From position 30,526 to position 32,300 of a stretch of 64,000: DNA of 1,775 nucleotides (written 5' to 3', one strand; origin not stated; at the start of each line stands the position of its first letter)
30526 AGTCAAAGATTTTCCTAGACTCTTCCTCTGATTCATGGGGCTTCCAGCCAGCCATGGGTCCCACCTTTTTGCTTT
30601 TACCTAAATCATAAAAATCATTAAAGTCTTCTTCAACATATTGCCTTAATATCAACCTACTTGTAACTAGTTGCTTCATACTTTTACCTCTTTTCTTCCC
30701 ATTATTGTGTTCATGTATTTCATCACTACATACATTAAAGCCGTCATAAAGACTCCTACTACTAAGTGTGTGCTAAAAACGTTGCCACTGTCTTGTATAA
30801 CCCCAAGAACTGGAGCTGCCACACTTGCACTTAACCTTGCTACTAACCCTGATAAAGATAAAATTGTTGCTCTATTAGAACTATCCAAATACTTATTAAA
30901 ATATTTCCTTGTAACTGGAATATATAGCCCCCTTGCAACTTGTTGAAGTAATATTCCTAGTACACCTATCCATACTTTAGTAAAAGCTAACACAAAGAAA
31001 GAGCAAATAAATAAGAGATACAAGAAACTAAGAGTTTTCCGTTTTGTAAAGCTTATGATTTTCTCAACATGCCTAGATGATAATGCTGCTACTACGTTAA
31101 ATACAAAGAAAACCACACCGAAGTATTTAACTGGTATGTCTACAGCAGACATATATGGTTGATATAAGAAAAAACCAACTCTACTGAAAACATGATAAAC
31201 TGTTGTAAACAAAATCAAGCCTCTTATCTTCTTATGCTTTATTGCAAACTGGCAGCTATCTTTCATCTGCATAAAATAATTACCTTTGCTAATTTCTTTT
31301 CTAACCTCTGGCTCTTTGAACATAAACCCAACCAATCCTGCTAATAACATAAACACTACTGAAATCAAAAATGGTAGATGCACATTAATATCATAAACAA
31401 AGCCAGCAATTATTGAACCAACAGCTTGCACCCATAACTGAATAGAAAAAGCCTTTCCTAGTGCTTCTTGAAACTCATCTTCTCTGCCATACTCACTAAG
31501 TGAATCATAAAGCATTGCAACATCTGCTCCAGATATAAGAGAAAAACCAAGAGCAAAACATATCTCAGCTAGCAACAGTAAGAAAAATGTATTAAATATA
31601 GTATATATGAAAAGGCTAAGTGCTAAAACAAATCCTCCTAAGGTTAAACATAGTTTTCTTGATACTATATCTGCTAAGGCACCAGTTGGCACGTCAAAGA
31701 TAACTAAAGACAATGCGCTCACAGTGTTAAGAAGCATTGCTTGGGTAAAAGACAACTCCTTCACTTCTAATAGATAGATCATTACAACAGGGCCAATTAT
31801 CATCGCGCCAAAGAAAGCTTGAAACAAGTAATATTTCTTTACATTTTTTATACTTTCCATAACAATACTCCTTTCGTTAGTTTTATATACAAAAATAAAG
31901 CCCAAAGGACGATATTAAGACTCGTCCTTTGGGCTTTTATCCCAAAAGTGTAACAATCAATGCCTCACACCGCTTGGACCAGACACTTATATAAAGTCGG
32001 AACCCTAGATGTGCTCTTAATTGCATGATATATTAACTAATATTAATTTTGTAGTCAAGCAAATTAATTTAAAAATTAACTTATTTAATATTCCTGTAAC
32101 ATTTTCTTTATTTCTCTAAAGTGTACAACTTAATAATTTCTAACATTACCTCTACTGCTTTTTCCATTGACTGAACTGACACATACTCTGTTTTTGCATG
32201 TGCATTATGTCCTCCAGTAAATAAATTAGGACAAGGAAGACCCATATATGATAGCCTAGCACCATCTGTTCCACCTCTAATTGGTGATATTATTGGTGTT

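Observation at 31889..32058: ykkC/guanidine-I-class riboswitch-like leader with promoter and overlapping terminator upstream of an MFS-GNAT pair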

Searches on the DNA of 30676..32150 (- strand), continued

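Call 73: search_with_rna_model(model_id=R2, sources=[L354, L355, L356, L357, L358, L359, L360, L361, L362, L363, L364, L365, L366, L367, L368, L369, L370, L371, L372, L373, window, L216, L217, L218, L219, L220, L221, L222, L223, L224, L225, L226, L227, L228, L229, L230, L231, L232, L233, L234, L235, L236, L237, L238, L239, L240, L241, L242, L243, L244, L245, L246, L247, L248, L249, L250, L251, L252, L253, L174, L012, L140, L016, L038, L075], max_evalue=0.001)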
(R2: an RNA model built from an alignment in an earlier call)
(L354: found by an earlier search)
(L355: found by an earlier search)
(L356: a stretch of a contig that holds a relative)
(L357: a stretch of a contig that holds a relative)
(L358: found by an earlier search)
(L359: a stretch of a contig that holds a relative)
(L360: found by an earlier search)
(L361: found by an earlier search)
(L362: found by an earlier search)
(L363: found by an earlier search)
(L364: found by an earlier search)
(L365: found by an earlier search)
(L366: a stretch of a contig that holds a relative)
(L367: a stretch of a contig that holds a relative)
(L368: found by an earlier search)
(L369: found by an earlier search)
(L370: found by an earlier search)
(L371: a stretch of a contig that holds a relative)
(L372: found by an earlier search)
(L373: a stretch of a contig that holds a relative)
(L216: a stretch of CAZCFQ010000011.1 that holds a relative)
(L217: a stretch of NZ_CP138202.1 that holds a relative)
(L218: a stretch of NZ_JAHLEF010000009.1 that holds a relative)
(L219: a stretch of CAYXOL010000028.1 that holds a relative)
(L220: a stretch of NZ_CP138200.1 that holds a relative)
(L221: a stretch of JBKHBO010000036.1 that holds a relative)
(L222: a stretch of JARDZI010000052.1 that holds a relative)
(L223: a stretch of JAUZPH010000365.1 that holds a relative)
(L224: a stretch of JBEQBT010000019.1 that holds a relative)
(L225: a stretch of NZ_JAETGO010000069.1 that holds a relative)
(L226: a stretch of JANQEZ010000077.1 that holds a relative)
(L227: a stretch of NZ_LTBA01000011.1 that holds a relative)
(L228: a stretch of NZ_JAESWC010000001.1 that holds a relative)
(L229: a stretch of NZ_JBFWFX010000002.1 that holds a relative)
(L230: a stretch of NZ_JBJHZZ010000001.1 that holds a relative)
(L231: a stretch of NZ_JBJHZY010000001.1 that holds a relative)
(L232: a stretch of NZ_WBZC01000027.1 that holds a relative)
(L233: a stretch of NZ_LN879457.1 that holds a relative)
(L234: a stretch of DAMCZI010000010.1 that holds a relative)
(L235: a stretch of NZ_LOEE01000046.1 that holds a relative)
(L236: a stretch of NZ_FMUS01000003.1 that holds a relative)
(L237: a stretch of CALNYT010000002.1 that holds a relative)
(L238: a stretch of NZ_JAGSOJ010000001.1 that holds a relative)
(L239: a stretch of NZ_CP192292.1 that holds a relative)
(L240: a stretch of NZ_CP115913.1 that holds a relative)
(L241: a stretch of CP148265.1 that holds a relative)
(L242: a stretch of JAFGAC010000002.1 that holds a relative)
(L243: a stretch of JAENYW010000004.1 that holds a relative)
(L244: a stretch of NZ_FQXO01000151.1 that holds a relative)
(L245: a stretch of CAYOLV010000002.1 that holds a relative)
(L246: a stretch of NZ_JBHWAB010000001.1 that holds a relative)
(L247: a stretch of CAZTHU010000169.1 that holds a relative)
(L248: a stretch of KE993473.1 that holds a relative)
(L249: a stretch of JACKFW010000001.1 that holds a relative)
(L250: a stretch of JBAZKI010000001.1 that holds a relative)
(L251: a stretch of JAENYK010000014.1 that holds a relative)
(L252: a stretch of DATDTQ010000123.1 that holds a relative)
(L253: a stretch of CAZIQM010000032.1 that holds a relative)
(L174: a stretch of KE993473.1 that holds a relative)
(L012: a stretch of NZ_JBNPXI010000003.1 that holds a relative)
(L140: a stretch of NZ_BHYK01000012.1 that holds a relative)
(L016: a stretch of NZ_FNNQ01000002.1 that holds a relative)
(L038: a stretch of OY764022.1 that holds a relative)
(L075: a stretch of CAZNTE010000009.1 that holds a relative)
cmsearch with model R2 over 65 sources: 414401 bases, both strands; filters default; matches with E-value up to 0.001: 30.
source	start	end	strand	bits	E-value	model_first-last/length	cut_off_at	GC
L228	2269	2348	+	93.1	2.5e-22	1-81/81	no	0.45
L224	2376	2455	+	92.9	2.9e-22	1-81/81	no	0.49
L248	2267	2346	+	89.9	1.9e-21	1-81/81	no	0.47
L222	2380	2459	+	89.9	1.9e-21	1-81/81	no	0.46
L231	2265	2342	+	85.7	2.7e-20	1-81/81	no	0.4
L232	2265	2347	+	79.6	1.2e-18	1-81/81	no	0.36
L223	2344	2438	+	78.9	1.9e-18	1-81/81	no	0.51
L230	2267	2344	+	77.7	4.2e-18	1-81/81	no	0.42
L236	2319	2406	+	71.6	1.9e-16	1-81/81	no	0.38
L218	2340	2426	+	68.8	1.1e-15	1-81/81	no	0.4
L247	2300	2386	+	68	1.8e-15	1-81/81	no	0.34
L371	271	351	+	60.3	2.3e-13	1-81/81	no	0.36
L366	663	737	+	59.4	4.2e-13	1-81/81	no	0.48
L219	2333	2424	+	54.1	1.1e-11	1-81/81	no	0.46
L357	1921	2001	-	52.7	2.8e-11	1-81/81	no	0.4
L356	1279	1359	-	51.7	5.2e-11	1-81/81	no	0.36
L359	1087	1158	-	49.4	2.1e-10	1-81/81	no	0.35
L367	613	696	+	45.5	2.6e-09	1-81/81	no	0.45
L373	2836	2915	+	41.2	3.7e-08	1-81/81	no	0.35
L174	5156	5260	-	39.8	9.1e-08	1-81/81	no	0.43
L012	6250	6355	+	32.3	1.1e-05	1-81/81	no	0.49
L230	459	562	-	31.1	2.3e-05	1-81/81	no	0.43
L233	2145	2232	+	30.7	2.8e-05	1-81/81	no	0.42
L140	3851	3956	+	29.8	4.9e-05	1-81/81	no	0.43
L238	2297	2407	+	29.8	4.9e-05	1-81/81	no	0.44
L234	2325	2427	+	28.5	0.00012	1-81/81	no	0.54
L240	2303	2414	+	28.3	0.00012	1-81/81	no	0.46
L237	2309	2417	+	28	0.00016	1-81/81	no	0.47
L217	2273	2395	+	27.4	0.00023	1-81/81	no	0.42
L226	226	336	+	26.9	0.00031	1-81/81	no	0.39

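Call 80: search_with_rna_model(model_id=R2, sources=[L299, L347, L318, L286, L319, L320, L351, L282, L273, L276, L309, L294, L321, L285, L305, L306, L261, L303, L255, L279, L287, L281, L304, L271, L293, L290, L335, L341, L331, L322, L296, L313, L267, L329, L256, L328, L278, L326, L349, L288, L263, L371, L366, L357, L356, L359, L367, L373, L228, L224, L248, L222, L231, L232, L223, L230, L236, L218, L247, L219], max_evalue=1e-7, make_alignment=true)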
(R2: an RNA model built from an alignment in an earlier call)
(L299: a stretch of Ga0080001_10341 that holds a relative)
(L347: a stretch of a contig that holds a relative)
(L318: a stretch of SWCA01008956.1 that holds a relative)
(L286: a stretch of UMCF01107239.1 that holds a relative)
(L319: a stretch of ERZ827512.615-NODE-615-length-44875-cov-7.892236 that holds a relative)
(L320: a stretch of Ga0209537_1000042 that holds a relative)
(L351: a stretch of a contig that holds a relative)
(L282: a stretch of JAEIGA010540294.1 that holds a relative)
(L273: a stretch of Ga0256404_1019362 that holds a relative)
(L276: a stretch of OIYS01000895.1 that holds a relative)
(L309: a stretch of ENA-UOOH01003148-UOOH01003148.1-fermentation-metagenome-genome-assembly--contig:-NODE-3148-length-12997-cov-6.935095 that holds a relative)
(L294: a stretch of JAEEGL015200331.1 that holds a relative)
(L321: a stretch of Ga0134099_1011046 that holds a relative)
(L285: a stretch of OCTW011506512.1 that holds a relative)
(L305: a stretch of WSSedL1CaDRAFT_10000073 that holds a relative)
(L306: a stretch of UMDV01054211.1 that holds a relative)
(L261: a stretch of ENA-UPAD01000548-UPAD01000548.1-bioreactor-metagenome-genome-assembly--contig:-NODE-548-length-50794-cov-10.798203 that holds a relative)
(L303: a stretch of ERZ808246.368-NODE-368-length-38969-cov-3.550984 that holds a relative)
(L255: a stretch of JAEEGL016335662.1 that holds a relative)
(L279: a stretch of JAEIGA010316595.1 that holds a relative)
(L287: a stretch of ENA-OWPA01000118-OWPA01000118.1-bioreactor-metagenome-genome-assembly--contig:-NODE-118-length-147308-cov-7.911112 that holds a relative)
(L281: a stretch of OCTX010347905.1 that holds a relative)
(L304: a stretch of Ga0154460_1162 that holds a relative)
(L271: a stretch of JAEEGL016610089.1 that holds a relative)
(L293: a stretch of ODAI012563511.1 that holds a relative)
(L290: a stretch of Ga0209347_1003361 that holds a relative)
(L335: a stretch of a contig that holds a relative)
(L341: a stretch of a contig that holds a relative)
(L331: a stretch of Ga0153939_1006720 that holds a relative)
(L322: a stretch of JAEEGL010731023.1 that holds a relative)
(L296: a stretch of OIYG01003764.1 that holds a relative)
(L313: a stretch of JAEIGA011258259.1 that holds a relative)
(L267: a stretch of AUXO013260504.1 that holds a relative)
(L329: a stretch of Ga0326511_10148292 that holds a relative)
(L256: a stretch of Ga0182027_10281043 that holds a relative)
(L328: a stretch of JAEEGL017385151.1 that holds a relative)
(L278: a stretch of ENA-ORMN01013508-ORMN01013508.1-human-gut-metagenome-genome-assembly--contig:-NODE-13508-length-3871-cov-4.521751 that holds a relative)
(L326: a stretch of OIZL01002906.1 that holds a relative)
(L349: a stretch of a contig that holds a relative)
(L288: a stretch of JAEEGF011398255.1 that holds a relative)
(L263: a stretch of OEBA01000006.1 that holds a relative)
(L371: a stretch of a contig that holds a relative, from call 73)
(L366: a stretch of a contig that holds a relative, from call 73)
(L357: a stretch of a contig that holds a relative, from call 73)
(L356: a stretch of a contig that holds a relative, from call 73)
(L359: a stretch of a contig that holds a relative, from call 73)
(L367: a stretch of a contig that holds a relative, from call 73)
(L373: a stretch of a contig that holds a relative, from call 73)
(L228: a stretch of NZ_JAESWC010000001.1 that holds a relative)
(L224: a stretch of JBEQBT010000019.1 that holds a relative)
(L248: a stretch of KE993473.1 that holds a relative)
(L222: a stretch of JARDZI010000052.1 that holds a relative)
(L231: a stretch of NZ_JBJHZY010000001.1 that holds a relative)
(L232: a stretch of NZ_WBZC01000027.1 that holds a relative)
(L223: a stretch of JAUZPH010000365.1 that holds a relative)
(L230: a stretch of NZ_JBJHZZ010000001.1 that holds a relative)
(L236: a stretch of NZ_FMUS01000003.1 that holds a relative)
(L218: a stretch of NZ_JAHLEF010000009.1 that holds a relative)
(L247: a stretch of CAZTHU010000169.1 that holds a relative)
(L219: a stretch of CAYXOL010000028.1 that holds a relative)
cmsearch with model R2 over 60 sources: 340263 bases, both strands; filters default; matches with E-value up to 1e-7: 66.
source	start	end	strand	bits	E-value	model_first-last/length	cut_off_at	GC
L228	2269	2348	+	93.1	2.1e-22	1-81/81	no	0.45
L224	2376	2455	+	92.9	2.4e-22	1-81/81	no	0.49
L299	189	268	+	89.9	1.5e-21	1-81/81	no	0.45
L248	2267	2346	+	89.9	1.6e-21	1-81/81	no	0.47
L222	2380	2459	+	89.9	1.6e-21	1-81/81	no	0.46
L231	2265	2342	+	85.7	2.2e-20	1-81/81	no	0.4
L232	2265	2347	+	79.6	1e-18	1-81/81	no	0.36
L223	2344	2438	+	78.9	1.5e-18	1-81/81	no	0.51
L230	2267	2344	+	77.7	3.5e-18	1-81/81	no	0.42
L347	1429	1512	+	71.9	1.3e-16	1-81/81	no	0.46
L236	2319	2406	+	71.6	1.5e-16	1-81/81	no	0.38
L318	7166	7247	-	69.5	6e-16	1-81/81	no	0.44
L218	2340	2426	+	68.8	9e-16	1-81/81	no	0.4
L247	2300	2386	+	68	1.5e-15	1-81/81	no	0.34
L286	7591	7668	+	64.7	1.2e-14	1-81/81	no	0.4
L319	8446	8523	-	64.7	1.2e-14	1-81/81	no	0.4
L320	4354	4443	-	63.7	2.3e-14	1-81/81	no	0.54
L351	7577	7665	-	61.8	7.5e-14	1-81/81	no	0.53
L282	951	1026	+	60.7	1.5e-13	1-81/81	no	0.34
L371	271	351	+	60.3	1.9e-13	1-81/81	no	0.36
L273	5805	5883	+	60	2.3e-13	1-81/81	no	0.3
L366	663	737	+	59.4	3.4e-13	1-81/81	no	0.48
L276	7383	7466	+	58.9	4.5e-13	1-81/81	no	0.33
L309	267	356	+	58.3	6.8e-13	1-81/81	no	0.49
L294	1533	1608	+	57.5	1.1e-12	1-81/81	no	0.33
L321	1437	1525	-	57.4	1.2e-12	1-81/81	no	0.51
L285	5823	5898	+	56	2.8e-12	1-81/81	no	0.41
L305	236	332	+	55.6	3.8e-12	1-81/81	no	0.45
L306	3119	3200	+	55.5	3.9e-12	1-81/81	no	0.38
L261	11020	11111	+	55.4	4.1e-12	1-81/81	no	0.43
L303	1474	1568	-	54.7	6.5e-12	1-81/81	no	0.34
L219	2333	2424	+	54.1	9.3e-12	1-81/81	no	0.46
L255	2481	2556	+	53.5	1.4e-11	1-81/81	no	0.32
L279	1630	1717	+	53.4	1.5e-11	1-81/81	no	0.31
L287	3619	3709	-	53.2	1.7e-11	1-81/81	no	0.47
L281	98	172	+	53.1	1.7e-11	1-81/81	no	0.36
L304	2245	2336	+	53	1.8e-11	1-81/81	no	0.45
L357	1921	2001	-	52.7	2.3e-11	1-81/81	no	0.4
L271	360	430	+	52.6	2.5e-11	1-81/81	no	0.41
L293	414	496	-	52.4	2.7e-11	1-81/81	no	0.39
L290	7814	7903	+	52.3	3e-11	1-81/81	no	0.52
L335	551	637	+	52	3.4e-11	1-81/81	no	0.39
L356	1279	1359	-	51.7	4.3e-11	1-81/81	no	0.36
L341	2672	2765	-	50.5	9.2e-11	1-81/81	no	0.33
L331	3059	3136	-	50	1.3e-10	1-81/81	no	0.36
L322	831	910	+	49.7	1.5e-10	1-81/81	no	0.44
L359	1087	1158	-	49.4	1.8e-10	1-81/81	no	0.35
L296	6506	6601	-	49.4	1.8e-10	1-81/81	no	0.32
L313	1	82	-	49.4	1.8e-10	1-81/81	no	0.33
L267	641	739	-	47.7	5.2e-10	1-81/81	no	0.32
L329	1061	1138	-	47.7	5.2e-10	1-81/81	no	0.36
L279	893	984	+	47.5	5.8e-10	1-81/81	no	0.37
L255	2350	2431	+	47.2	7.4e-10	1-81/81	no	0.34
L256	1386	1472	-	46.9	8.5e-10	1-81/81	no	0.52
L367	613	696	+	45.5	2.1e-09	1-81/81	no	0.45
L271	478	551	+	45.4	2.2e-09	1-81/81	no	0.41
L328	2905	2974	+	44.5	3.9e-09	1-81/81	no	0.47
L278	713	790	+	44.4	4.2e-09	1-81/81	no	0.4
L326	5948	6025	-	44.4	4.2e-09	1-81/81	no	0.4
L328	3165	3237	+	44.3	4.6e-09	1-81/81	no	0.32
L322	978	1051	+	43.9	5.9e-09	1-81/81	no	0.38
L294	1413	1487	+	43.5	7.6e-09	1-81/81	no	0.37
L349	1807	1877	-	42.4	1.5e-08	1-81/81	no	0.32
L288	5483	5553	-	41.5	2.5e-08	1-81/81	no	0.32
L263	5822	5901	+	41.2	3.1e-08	1-81/81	no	0.35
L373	2836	2915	+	41.2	3.1e-08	1-81/81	no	0.35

Alignment A6: 66 matches aligned to the model, 143 columns, each read 5' to 3' on its own strand. Consensus structure (alignment columns), stored with it:
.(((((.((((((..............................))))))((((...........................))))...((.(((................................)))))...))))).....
